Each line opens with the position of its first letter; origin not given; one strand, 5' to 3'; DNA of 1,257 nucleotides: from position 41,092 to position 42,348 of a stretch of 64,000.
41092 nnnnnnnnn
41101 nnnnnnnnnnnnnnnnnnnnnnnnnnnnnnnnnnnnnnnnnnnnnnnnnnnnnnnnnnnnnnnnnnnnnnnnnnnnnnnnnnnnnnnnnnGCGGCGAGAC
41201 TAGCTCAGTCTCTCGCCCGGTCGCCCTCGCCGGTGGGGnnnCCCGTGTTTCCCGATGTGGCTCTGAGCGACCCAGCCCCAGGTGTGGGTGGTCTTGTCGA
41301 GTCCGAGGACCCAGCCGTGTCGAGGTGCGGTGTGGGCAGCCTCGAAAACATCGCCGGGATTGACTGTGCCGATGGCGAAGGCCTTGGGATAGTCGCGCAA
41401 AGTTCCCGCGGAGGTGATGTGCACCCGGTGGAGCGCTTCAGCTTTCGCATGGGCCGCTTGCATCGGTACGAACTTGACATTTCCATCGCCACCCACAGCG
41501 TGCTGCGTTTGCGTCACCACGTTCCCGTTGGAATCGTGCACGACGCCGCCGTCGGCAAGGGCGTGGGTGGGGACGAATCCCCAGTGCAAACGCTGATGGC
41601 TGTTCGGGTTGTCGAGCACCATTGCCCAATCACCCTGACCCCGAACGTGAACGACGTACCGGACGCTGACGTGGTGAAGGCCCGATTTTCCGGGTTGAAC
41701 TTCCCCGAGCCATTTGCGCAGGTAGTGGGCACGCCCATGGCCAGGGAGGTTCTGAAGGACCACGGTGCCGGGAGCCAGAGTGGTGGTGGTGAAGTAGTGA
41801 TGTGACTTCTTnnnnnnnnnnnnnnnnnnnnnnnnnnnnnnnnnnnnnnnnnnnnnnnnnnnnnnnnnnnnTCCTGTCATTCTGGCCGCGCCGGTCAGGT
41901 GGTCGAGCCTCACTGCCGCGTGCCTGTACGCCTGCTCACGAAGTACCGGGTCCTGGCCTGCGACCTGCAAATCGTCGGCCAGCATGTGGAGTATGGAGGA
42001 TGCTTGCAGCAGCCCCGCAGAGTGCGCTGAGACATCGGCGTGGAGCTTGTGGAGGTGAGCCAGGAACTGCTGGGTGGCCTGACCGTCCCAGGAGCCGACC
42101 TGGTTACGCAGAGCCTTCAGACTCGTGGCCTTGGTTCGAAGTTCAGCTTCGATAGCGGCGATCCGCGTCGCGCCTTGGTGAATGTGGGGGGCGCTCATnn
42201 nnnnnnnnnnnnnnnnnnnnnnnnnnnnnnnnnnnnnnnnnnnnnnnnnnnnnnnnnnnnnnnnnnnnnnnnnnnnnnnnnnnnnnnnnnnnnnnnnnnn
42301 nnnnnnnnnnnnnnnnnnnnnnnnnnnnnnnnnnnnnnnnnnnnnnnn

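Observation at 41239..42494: WXG100-like bicistron with an effector-type fusion, embedded in a glycan export/assembly operon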

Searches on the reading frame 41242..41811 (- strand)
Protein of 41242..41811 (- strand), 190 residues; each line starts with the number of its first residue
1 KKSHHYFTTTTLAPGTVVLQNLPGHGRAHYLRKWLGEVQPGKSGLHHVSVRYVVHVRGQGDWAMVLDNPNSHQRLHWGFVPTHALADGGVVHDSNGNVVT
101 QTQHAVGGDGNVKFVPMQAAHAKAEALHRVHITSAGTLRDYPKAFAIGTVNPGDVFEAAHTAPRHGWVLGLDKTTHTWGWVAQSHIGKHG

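Call 18: find_homologous_proteins(query=A1, max_evalue=0.001)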
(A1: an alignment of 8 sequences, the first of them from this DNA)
Query A1 (8 sequences) (190 aa, profile of the alignment): 59 proteins with E <= 0.001 among 8000 candidates.
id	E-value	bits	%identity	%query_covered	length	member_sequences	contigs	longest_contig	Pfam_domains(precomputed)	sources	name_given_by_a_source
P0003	4.2e-88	313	31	96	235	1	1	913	-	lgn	-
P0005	3.9e-86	306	28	96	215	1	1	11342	-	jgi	jgi:hypothetical protein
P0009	1.1e-77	279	29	96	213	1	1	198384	-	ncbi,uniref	ncbi:hypothetical protein [Actinocorallia longicatena]|uniref:SH3 domain-containing protein n=1 Tax=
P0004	3.7e-77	277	30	96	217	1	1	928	-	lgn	-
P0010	3.9e-76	273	32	82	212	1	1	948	-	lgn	-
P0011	2.1e-75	271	31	96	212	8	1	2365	-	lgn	-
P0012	4.0e-75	270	28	96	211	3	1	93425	-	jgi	jgi:hypothetical protein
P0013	1.4e-74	268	29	96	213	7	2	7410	-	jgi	jgi:hypothetical protein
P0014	2.1e-74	268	29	96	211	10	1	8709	-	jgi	-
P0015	2.3e-74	268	29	96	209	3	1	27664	-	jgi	jgi:hypothetical protein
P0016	3.6e-74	267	29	96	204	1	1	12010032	-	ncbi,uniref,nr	ncbi:hypothetical protein [Nonomuraea gerenzanensis]|uniref:SH3b domain-containing protein n=1 Tax=N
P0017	3.9e-74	267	30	96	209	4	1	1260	-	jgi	jgi:hypothetical protein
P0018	4.7e-74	267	31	96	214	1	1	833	-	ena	-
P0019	2.6e-73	264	31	96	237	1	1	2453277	-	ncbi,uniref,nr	ncbi:hypothetical protein [Planomonospora sp. ID82291]|uniref:hypothetical protein n=1 Tax=Planomono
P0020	2.8e-73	264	28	96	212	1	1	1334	-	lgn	-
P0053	2.7e-60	222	33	96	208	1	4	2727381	-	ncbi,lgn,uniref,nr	ncbi:hypothetical protein [Amycolatopsis sp. PS_44_ISF1]|uniref:hypothetical protein n=1 Tax=Amycola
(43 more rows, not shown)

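Call 22: search_solved_structures(query=A2, max_evalue=10, show_alignments=3)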
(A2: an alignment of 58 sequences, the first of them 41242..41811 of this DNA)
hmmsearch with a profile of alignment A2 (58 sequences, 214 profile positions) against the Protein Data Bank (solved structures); distinct sequences matched with E-value up to 10: 0.

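Call 29: predict_structure(alignment_id=A2)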
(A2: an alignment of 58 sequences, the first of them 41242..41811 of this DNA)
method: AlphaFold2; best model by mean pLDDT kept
length: 190 residues; sequences in the alignment: 58
mean_pLDDT: 86.8   pTM: 0.84
mean pLDDT of the five models: 86.8, 85.9, 85.6, 85.6, 85.2
residues with pLDDT >= 90: 112; 70-90: 56; 50-70: 20; < 50: 2
segments of 3 or more residues with pLDDT < 50: none
pLDDT, mean of each block of 10 residues (from residue 1): 76 92 71 72 82 93 91 82 94 88 90 94 81 95 93 92 85 93 84
secondary structure, 60 per line:
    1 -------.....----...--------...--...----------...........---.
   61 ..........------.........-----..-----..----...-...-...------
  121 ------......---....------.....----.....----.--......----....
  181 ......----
elements in order: E8-12 E17-19 E33-35 E46-56 E60-67 E77-81 E104-106 E112-114 E127-132 E136-139 E146-150 E155-159 E167-172 E177-182

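Call 32: find_encoding_contigs(protein=P0016, flank=8000, max_places=2)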
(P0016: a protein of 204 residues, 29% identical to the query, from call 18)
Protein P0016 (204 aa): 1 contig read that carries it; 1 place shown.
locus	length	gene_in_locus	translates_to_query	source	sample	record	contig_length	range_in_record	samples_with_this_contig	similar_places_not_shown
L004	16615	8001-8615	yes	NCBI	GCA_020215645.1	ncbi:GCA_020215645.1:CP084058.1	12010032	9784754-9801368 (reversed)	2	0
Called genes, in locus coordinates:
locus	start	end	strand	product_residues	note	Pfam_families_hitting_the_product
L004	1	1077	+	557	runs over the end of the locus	PF13556:HTH_30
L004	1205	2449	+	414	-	PF01266:DAO, PF01494:FAD_binding_3 (faint), PF07992:Pyr_redox_2 (faint), PF13450:NAD_binding_8 (weak)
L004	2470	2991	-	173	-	-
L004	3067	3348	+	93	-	-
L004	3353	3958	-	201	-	-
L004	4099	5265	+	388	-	PF03403:PAF-AH_p_II (weak), PF12740:PETase (faint)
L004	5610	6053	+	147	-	PF20328:DUF6623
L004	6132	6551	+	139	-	-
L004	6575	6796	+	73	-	-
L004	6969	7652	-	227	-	-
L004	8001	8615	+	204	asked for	-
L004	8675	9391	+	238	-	PF00027:cNMP_binding, PF13545:HTH_Crp_2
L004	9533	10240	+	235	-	-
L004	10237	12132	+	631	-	-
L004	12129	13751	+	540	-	-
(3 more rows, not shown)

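Call 56: fold_search(model_id=the predicted structure, library=pdb)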
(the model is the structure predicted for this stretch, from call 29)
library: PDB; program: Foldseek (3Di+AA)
matches with E <= 10: 1039; with E <= 0.001: 1
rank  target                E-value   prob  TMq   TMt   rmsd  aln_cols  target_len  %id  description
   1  9a7d_A                5.8e-04  1.00  0.28  0.11  15.5       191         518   15  Integrative model of YRVJ-YACD by crosslinking MS and deep learning (released 2024-09-18)
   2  6biq_B                1.3e-02  0.99  0.29  0.21  15.3       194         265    9  Structure of NlpC2 from Trichomonas vaginalis (released 2018-11-07)
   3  7cso_A                1.3e-02  0.57  0.24  0.11  16.3       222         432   11  Structure of Ephexin4 DH-PH-SH3 (released 2021-02-24)
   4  4r0k_B                1.4e-02  0.97  0.27  0.18  13.0       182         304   10  Crystal structure of a putative dipeptidyl-peptidase VI (BT_1314) from Bacteroides thetaiotaomicron VPI-5482 at 1.75 A (released 2014-08-20)
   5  7csr_A                1.5e-02  0.75  0.26  0.12  16.3       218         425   10  Structure of Ephexin4 R676L (released 2021-02-24)
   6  4r0k_A                1.6e-02  0.97  0.27  0.18  13.0       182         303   10  Crystal structure of a putative dipeptidyl-peptidase VI (BT_1314) from Bacteroides thetaiotaomicron VPI-5482 at 1.75 A (released 2014-08-20)
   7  7cso_C                1.7e-02  0.63  0.26  0.12  16.4       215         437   11  Structure of Ephexin4 DH-PH-SH3 (released 2021-02-24)
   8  7cso_D                1.7e-02  0.51  0.23  0.11  15.8       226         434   11  Structure of Ephexin4 DH-PH-SH3 (released 2021-02-24)
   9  1x6b_MODEL_1_A        1.8e-02  1.00  0.26  0.57  10.2        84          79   20  Solution structures of the SH3 domain of human rho guanine exchange factor (GEF) 16 (released 2005-11-17)
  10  4krt_A                1.9e-02  0.75  0.24  0.15  15.8       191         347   14  X-ray structure of endolysin from clostridium perfringens phage phiSM101 (released 2014-04-02)
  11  4krt_B                2.0e-02  0.77  0.23  0.14  14.7       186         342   14  X-ray structure of endolysin from clostridium perfringens phage phiSM101 (released 2014-04-02)
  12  7csr_C                2.0e-02  0.54  0.24  0.11  16.6       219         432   10  Structure of Ephexin4 R676L (released 2021-02-24)
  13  7h6g_B                2.1e-02  0.16  0.16  0.14  13.1       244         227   11  THE 1.21 A CRYSTAL STRUCTURE OF HUMAN CATHEPSIN G IN COMPLEX WITH N-[2-[6-fluoro-2-[(4-hydroxy-5-methyl-2-oxo-5-phenyl (released 2025-03-05)
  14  3pvq_A                2.5e-02  0.93  0.27  0.18  13.3       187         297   10  Crystal structure of a putative dipeptidyl-peptidase VI (BT_1314) from BACTEROIDES THETAIOTAOMICRON VPI-5482 at 2.10 A (released 2011-02-02)
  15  2j06_A                2.6e-02  1.00  0.26  0.73   3.6        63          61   21  Crystal structure of the RasGAP SH3 domain at 1.8 Angstrom resolution (released 2007-01-02)
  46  6biq_D                8.4e-02  0.94  0.30  0.22  14.8       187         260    8  Structure of NlpC2 from Trichomonas vaginalis (released 2018-11-07)
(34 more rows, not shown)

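Call 57: search_protein_families(library=pfam, alignment_id=A2, max_evalue=1)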
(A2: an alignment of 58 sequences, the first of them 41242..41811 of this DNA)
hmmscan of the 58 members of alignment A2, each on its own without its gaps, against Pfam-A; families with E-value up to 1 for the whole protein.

A. member 1, window:41242-41811:- (190 aa): 1 family
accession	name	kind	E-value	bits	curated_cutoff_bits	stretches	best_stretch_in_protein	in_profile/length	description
PF08038.17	Tom7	-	0.045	13.9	27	0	75-82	15-22/41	TOM7 family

B. families by the number of members that match (of 58 scanned): 20 families
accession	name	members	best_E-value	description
PF08239.17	SH3_3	3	0.025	Bacterial SH3 domain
PF11240.13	DUF3042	2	0.015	Protein of unknown function (DUF3042)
PF14604.12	SH3_9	1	0.0039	Variant SH3 domain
PF04920.18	BNYVV_p31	1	0.036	Beet necrotic yellow vein virus, p31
PF13505.12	OMP_b-brl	1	0.04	Outer membrane protein beta-barrel domain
PF08038.17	Tom7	1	0.045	TOM7 family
PF19166.6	DUF5848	1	0.069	Family of unknown function (DUF5848)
PF02466.24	Tim17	1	0.086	Tim17/Tim22/Tim23/Pmp24 family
PF24042.1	DUF7351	1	0.097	Domain of unknown function (DUF7351)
PF04075.20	F420H2_quin_red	1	0.12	F420H(2)-dependent quinone reductase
PF08080.17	zf-RNPHF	1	0.13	RNPHF zinc finger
PF02653.21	BPD_transp_2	1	0.16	Branched-chain amino acid transport system / permease component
PF09347.15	DUF1989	1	0.19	Domain of unknown function (DUF1989)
PF13074.11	DUF3938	1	0.22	Protein of unknown function (DUF3938)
PF24942.1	Fn3_Dep-1_1st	1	0.25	Dep-1 first Fn3-like domain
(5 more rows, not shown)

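Call 76: find_encoding_contigs(protein=P0053, flank=5000, max_places=1)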
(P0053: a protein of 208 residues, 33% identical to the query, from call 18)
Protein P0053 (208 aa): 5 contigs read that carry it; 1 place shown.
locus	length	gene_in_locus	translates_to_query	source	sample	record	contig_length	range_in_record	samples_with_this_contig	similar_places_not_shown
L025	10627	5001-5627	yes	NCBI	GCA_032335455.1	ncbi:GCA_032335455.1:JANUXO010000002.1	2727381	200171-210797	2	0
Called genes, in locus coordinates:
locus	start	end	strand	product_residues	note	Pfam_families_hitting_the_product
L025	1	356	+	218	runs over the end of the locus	PF02826:2-Hacid_dh_C (weak), PF03807:F420_oxidored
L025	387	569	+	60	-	-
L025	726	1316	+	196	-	PF00440:TetR_N (weak), PF13305:TetR_C_33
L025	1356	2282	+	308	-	PF00106:adh_short, PF01370:Epimerase (weak), PF13561:adh_short_C2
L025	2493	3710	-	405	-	PF00069:Pkinase, PF07714:PK_Tyr_Ser-Thr, PF08239:SH3_3 (weak)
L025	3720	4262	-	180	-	-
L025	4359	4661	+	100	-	-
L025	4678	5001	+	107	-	-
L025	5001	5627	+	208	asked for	-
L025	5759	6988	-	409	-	PF00070:Pyr_redox (faint), PF01494:FAD_binding_3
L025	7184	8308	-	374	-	PF14361:RsbRD_N, PF25906:PucR-like_N (weak), PF02954:HTH_8 (faint), PF13556:HTH_30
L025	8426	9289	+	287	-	PF01674:Lipase_2, PF00561:Abhydrolase_1 (weak), PF12697:Abhydrolase_6 (weak)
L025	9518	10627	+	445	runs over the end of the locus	PF03583:LIP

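Call 77: find_encoding_contigs(protein=P0009, flank=5000, max_places=1)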
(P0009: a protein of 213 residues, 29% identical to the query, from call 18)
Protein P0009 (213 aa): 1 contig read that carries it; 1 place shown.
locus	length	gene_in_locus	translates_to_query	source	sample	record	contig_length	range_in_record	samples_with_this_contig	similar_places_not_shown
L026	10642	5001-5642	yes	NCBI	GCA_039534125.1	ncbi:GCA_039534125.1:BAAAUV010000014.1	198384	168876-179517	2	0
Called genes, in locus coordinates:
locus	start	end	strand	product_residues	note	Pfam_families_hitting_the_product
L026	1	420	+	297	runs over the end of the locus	-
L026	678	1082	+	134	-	-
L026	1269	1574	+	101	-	PF01527:HTH_Tnp_1, PF13542:HTH_Tnp_ISL3 (weak), PF13518:HTH_28, PF13384:HTH_23 (weak), PF13551:HTH_29 (weak)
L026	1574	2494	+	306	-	PF13276:HTH_21, PF00665:rve, PF13683:rve_3, PF13333:rve_2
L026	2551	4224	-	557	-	PF00069:Pkinase, PF07714:PK_Tyr_Ser-Thr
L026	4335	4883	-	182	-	-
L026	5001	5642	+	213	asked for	-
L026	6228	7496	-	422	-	PF07690:MFS_1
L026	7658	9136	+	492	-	PF14224:DUF4331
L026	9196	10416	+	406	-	PF13428:TPR_14 (faint), PF14559:TPR_19 (faint), PF07719:TPR_2 (faint), PF13424:TPR_12 (faint), PF13431:TPR_17 (faint), PF13181:TPR_8 (faint)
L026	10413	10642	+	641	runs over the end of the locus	PF03824:NicO (weak)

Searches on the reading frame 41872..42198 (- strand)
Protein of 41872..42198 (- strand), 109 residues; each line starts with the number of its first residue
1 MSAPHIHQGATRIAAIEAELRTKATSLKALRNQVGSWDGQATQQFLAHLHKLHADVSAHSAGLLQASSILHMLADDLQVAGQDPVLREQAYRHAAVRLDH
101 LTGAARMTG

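Call 45: search_solved_structures(query=window:41872-42198:-, max_evalue=10, show_alignments=3)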
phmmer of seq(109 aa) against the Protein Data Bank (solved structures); distinct sequences matched with E-value up to 10: 0.

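Call 63: search_protein_families(library=pfam, proteins=[window:41872-42198:-], max_evalue=10)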
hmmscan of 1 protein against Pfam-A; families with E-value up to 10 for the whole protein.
seq(109 aa): 3 families
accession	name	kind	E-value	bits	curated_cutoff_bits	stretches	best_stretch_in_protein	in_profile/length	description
PF06013.18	WXG100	-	0.00016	22.3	27.3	1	3-78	6-82/86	Proteins of 100 residues with WXG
PF14355.11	Abi_C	-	0.028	15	24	1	5-63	20-76/83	Abortive infection C-terminus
PF00823.25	PPE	-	0.041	14.4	26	1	8-78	25-97/165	PPE family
